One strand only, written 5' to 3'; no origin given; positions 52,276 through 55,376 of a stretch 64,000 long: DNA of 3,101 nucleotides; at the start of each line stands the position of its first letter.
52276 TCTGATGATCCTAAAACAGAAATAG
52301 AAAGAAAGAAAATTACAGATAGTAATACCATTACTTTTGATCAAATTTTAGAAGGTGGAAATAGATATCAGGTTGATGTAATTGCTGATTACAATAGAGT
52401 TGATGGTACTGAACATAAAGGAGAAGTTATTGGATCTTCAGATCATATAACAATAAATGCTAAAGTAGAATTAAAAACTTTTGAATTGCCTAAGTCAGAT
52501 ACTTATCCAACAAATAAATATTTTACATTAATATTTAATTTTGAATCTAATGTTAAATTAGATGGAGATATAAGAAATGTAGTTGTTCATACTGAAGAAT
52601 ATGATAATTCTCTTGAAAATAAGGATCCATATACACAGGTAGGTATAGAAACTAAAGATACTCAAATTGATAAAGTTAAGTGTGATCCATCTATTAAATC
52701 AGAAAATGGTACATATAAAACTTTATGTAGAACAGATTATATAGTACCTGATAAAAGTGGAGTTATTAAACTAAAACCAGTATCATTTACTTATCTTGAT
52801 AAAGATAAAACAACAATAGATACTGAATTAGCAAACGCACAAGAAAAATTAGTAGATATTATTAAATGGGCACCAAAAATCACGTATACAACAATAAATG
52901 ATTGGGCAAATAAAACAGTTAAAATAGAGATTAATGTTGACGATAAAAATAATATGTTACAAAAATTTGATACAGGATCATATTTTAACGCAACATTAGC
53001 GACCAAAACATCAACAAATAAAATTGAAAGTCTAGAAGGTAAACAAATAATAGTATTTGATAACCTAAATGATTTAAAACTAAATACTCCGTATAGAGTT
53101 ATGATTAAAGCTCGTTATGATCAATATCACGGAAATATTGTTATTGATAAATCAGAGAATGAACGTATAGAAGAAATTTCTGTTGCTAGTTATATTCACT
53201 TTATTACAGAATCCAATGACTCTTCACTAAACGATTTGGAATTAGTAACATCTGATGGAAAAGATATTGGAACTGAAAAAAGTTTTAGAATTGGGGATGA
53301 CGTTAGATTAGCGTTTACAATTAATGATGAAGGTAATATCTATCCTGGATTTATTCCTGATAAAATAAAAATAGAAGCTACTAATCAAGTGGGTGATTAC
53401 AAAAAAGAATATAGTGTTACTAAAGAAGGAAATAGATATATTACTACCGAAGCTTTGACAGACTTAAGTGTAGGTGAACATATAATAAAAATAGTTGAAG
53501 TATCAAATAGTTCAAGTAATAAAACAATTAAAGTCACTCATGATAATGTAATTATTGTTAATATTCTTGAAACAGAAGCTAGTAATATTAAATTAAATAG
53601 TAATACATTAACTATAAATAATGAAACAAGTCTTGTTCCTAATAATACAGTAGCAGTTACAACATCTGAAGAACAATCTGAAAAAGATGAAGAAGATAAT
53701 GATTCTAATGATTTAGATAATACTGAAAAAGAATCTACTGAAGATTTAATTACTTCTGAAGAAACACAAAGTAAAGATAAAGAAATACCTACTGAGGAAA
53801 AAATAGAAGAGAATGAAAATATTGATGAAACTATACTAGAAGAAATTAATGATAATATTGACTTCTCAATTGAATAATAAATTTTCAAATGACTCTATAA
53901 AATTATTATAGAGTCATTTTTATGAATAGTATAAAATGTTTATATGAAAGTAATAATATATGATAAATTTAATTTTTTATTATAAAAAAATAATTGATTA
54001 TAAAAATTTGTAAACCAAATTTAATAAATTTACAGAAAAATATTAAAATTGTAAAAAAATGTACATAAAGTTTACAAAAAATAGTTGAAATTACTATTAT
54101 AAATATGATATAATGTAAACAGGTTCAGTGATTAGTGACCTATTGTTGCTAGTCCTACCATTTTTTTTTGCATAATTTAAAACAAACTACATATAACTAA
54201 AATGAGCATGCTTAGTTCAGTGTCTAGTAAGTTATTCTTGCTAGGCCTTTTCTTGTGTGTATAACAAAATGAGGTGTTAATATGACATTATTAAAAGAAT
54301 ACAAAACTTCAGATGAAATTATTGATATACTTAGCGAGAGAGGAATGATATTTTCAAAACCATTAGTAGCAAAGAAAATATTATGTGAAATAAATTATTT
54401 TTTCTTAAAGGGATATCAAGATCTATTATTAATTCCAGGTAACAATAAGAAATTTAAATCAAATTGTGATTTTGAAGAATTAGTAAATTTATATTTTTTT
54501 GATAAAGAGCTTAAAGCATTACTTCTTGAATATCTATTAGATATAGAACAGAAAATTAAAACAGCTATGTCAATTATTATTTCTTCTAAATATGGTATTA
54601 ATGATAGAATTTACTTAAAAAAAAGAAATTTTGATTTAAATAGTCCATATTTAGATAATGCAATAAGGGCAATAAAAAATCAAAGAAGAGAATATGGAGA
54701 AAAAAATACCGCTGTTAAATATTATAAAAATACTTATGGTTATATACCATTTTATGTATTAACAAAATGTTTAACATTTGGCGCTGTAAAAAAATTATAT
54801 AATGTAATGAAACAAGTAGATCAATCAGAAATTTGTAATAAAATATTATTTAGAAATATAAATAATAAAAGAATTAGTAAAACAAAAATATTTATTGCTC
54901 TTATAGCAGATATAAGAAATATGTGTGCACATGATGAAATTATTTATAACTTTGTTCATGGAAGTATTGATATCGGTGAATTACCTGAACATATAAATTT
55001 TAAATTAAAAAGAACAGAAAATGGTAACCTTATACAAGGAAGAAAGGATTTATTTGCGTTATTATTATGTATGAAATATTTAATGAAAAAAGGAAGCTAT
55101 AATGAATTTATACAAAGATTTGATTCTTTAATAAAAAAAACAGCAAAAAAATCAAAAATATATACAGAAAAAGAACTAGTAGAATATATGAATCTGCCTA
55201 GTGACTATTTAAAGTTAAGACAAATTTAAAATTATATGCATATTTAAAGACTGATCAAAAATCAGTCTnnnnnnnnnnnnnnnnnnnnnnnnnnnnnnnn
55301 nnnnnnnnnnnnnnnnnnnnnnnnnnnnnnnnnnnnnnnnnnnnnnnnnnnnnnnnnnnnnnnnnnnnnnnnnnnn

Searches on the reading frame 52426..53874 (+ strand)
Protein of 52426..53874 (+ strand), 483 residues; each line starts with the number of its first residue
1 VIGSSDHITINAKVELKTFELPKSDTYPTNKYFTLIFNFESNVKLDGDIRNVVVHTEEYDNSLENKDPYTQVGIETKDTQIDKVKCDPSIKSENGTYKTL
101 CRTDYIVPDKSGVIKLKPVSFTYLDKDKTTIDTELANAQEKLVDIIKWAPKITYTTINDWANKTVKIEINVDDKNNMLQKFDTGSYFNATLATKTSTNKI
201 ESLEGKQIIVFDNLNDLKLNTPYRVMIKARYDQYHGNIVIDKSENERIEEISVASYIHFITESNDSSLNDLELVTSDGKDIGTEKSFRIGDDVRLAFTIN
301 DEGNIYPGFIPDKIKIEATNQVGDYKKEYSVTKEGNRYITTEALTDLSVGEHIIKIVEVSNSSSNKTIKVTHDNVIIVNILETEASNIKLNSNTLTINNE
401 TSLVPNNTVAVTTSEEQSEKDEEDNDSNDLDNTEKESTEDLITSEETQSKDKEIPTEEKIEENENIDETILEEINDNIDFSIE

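Call 58: search_protein_families(library=pfam, proteins=[window:52426-53874:+], max_evalue=0.01)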
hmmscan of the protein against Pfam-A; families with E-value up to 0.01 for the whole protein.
window:52426-53874:+ (483 aa): 0 families

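Call 59: search_solved_structures(query=window:52426-53874:+, max_evalue=1)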
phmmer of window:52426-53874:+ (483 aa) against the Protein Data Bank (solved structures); distinct sequences matched with E-value up to 1: 2.
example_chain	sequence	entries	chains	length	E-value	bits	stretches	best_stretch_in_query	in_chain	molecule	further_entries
4pdc_E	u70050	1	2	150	0.16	14.3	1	264-302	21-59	CPXV018 protein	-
4ffe_X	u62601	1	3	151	0.28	13.5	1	265-302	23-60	CPXV018 protein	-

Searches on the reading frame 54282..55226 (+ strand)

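Call 58: search_protein_families(library=pfam, proteins=[window:54282-55226:+], max_evalue=0.01)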
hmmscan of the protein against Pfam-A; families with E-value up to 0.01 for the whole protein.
window:54282-55226:+ (315 aa): 1 family
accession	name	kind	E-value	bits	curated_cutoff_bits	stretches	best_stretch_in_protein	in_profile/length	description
PF07751.16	Abi_2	-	6.4e-35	121.5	25.6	1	33-223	2-184/184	Abi-like protein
